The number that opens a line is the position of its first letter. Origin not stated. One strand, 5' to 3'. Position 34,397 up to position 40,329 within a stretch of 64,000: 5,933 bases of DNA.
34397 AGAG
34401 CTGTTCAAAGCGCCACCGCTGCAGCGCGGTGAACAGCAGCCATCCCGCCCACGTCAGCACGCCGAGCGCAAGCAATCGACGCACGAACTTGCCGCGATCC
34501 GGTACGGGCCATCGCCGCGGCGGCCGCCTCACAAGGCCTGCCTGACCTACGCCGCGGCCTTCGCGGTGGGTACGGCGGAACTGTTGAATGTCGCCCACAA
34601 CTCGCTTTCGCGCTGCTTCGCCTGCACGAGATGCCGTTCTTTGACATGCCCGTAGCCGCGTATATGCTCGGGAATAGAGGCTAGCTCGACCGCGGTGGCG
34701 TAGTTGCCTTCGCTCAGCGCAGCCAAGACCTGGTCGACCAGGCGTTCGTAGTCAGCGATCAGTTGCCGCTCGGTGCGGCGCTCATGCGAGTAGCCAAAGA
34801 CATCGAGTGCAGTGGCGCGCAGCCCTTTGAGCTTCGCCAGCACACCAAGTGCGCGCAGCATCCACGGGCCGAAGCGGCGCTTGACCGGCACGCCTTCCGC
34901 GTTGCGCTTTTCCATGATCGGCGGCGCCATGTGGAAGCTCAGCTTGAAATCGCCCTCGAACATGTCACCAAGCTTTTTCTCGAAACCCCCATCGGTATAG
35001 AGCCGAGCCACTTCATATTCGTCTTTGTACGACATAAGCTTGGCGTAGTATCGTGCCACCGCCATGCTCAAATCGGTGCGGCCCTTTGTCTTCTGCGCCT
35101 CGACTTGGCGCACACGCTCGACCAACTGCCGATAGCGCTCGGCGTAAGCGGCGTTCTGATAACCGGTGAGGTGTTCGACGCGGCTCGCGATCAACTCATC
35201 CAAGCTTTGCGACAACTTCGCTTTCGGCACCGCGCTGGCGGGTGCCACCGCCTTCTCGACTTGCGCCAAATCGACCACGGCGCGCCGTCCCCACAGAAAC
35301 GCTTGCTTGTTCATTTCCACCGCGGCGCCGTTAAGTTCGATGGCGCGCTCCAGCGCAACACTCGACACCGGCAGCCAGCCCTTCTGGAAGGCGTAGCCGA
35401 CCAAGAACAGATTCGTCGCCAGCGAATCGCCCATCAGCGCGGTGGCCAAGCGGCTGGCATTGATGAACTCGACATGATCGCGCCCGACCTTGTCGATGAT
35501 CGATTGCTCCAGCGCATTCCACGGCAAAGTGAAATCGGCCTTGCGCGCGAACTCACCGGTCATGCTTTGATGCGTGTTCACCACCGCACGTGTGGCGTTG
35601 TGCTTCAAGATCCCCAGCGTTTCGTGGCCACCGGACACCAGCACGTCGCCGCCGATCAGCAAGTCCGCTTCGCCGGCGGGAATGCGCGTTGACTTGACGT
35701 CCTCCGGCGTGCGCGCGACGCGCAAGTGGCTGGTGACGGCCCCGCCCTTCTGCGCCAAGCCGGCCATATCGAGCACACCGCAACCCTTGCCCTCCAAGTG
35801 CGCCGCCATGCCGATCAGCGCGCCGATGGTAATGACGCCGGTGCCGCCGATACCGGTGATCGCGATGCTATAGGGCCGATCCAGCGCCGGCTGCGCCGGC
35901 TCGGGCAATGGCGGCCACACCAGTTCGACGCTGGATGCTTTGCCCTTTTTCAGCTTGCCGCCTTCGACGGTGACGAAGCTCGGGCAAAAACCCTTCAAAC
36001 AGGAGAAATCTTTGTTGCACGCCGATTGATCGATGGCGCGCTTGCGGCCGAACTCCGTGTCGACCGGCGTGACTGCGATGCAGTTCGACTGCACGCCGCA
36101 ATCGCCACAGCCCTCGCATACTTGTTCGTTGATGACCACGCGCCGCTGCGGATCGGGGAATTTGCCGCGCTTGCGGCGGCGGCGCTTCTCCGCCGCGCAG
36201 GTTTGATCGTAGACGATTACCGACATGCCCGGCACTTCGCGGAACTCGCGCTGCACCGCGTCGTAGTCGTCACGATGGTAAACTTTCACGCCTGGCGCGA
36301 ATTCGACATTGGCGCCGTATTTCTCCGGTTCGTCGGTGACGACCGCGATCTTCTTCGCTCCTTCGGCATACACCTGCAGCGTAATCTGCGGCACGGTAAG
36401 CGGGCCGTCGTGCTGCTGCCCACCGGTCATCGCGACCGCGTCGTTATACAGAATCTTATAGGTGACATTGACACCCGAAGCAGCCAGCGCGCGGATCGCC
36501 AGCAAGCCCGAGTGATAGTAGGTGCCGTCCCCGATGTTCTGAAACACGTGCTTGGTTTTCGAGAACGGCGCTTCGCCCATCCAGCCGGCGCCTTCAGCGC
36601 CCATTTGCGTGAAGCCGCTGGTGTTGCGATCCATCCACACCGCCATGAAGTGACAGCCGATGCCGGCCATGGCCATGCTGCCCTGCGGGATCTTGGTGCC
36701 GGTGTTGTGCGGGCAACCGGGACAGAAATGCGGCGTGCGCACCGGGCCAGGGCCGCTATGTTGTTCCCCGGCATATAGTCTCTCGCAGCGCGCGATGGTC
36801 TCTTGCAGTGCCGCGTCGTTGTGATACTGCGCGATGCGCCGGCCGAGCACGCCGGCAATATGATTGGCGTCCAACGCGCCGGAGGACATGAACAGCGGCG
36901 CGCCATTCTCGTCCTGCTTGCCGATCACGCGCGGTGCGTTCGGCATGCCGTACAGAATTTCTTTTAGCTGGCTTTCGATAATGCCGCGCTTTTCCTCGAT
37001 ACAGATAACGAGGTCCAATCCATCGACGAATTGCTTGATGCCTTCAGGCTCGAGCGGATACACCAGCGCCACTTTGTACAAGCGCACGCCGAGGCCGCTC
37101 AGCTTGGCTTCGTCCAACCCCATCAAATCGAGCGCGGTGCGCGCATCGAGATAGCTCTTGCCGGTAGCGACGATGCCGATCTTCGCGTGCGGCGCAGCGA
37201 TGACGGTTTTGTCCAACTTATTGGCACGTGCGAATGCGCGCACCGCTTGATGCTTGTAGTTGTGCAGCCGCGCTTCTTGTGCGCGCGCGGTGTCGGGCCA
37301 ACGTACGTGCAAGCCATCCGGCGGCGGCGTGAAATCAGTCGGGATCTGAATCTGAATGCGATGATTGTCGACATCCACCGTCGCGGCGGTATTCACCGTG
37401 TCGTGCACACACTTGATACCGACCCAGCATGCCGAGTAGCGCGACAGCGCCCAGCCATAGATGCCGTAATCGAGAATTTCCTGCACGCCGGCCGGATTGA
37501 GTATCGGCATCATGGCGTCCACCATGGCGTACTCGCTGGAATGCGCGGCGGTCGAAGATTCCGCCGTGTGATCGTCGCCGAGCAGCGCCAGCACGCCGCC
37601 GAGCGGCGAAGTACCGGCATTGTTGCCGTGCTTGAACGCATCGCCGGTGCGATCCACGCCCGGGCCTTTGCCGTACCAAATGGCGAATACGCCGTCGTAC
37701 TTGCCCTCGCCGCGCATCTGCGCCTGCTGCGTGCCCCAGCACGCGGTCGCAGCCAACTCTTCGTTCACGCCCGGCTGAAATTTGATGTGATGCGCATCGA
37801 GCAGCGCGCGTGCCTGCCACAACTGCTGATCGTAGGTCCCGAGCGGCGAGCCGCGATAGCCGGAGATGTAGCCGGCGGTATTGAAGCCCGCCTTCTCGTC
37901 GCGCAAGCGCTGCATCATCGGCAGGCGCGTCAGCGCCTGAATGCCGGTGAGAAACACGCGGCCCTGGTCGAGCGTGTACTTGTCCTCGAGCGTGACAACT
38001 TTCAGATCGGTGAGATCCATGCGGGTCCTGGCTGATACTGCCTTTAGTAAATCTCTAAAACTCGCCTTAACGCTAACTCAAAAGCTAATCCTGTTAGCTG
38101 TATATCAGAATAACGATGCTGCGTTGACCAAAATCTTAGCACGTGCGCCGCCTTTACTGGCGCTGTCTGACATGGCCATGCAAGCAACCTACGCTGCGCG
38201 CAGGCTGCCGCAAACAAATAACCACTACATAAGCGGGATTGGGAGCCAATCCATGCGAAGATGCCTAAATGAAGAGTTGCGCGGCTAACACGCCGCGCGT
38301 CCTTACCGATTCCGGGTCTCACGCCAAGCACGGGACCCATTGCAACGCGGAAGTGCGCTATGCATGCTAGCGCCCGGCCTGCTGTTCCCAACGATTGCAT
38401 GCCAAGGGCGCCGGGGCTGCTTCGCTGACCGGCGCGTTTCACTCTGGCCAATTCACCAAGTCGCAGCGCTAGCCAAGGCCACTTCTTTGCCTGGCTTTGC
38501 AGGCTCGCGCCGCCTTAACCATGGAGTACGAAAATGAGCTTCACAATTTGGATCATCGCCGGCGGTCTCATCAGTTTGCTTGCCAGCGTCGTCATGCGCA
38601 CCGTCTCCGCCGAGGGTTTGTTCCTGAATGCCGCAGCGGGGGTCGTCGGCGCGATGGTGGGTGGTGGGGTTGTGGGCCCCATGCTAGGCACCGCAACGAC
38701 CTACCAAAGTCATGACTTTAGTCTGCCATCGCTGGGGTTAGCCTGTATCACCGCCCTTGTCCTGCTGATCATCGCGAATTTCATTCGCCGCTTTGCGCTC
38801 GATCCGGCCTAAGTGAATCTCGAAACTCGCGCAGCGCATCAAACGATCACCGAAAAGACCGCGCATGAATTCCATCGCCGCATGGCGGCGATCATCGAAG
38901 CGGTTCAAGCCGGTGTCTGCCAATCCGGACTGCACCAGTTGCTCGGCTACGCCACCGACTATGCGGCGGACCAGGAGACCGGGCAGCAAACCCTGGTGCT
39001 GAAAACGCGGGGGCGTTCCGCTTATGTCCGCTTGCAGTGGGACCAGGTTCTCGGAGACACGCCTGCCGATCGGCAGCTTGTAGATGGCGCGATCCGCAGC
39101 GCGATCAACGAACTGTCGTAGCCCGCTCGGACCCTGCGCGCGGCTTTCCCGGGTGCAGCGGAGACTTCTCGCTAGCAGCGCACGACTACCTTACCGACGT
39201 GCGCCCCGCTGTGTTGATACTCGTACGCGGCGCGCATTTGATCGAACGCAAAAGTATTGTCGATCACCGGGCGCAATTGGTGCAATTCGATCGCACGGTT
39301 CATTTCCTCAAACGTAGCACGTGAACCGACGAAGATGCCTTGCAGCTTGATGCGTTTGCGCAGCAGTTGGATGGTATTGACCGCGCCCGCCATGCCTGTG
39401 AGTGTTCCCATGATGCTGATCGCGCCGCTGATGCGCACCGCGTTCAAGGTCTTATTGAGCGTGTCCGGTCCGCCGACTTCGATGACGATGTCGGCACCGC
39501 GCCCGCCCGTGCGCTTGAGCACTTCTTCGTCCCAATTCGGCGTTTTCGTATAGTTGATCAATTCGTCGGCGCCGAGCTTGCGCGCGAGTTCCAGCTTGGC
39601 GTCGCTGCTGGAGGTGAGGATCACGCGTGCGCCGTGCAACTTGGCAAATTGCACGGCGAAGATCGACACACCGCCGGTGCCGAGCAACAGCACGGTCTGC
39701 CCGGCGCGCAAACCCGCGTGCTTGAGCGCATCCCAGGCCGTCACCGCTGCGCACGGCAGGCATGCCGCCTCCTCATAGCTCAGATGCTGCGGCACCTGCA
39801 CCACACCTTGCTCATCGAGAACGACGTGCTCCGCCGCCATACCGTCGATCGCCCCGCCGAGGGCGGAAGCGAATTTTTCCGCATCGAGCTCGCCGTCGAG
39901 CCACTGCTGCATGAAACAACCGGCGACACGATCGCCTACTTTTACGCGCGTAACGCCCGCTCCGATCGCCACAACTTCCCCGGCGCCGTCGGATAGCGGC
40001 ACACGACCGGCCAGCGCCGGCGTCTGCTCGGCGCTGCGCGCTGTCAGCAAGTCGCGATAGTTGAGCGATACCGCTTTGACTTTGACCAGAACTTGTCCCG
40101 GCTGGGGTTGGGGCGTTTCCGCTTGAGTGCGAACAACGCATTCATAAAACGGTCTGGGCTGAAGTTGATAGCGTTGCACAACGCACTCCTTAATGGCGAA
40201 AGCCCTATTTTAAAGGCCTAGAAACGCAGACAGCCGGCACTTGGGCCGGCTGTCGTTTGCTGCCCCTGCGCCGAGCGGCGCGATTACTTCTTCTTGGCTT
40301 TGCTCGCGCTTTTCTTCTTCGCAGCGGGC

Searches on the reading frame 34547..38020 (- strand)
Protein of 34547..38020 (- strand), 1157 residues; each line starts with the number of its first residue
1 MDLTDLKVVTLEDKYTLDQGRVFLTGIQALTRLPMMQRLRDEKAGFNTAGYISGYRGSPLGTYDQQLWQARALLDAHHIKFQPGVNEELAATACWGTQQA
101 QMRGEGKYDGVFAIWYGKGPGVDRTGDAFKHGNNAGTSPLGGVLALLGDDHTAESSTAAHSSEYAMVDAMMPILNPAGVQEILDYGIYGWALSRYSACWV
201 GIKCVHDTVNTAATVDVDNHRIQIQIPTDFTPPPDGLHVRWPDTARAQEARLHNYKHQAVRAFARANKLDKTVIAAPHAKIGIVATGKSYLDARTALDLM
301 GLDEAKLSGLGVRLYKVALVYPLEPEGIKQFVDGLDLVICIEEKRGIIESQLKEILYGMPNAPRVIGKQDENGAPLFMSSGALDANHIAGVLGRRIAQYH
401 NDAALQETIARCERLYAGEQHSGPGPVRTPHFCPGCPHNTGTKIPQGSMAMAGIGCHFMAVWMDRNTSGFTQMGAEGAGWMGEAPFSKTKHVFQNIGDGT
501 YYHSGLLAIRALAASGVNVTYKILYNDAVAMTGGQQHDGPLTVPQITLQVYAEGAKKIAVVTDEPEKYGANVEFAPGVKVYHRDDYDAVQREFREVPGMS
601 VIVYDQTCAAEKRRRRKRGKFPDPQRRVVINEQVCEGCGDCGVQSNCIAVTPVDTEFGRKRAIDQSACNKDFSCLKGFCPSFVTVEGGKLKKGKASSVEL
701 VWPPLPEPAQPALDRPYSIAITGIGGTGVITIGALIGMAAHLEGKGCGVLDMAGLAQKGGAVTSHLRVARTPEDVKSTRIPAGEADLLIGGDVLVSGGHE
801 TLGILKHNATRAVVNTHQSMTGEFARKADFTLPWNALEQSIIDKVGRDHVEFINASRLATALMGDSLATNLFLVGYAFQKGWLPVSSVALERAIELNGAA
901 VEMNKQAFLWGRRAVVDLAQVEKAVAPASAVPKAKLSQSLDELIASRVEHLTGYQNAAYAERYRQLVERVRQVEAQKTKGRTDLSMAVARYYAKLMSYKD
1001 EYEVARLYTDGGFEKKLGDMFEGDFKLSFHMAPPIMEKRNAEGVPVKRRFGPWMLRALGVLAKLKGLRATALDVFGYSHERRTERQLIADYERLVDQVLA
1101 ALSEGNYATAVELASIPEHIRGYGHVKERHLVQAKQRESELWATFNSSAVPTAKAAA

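Call 50: search_protein_families(library=pfam, proteins=[window:34547-38020:-], max_evalue=0.00001)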
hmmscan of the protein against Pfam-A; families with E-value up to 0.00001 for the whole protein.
window:34547-38020:- (1157 aa): 3 families
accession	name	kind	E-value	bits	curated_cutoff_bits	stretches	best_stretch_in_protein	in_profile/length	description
PF20169.3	DUF6537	-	2.2e-74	250.2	27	1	940-1138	1-201/203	Family of unknown function (DUF6537)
PF01558.24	POR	-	5.5e-18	66.1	27.4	1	725-911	1-171/173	Pyruvate ferredoxin/flavodoxin oxidoreductase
PF02775.26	TPP_enzyme_C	-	1.2e-06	28.9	21.9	1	454-539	2-95/151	Thiamine pyrophosphate enzyme, C-terminal TPP binding domain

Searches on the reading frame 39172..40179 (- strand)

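Call 50: search_protein_families(library=pfam, proteins=[window:39172-40179:-], max_evalue=0.00001)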
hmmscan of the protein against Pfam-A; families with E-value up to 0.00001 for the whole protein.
window:39172-40179:- (335 aa): 3 families
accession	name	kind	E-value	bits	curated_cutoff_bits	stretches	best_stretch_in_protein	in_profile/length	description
PF00107.32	ADH_zinc_N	-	1.3e-32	112.9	31.8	1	170-297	1-127/129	Zinc-binding dehydrogenase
PF13602.12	ADH_zinc_N_2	-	2.5e-19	71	27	1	202-333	1-134/134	Zinc-binding dehydrogenase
PF08240.17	ADH_N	-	9.8e-18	64.8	23.5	1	26-131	1-104/104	Alcohol dehydrogenase GroES-like domain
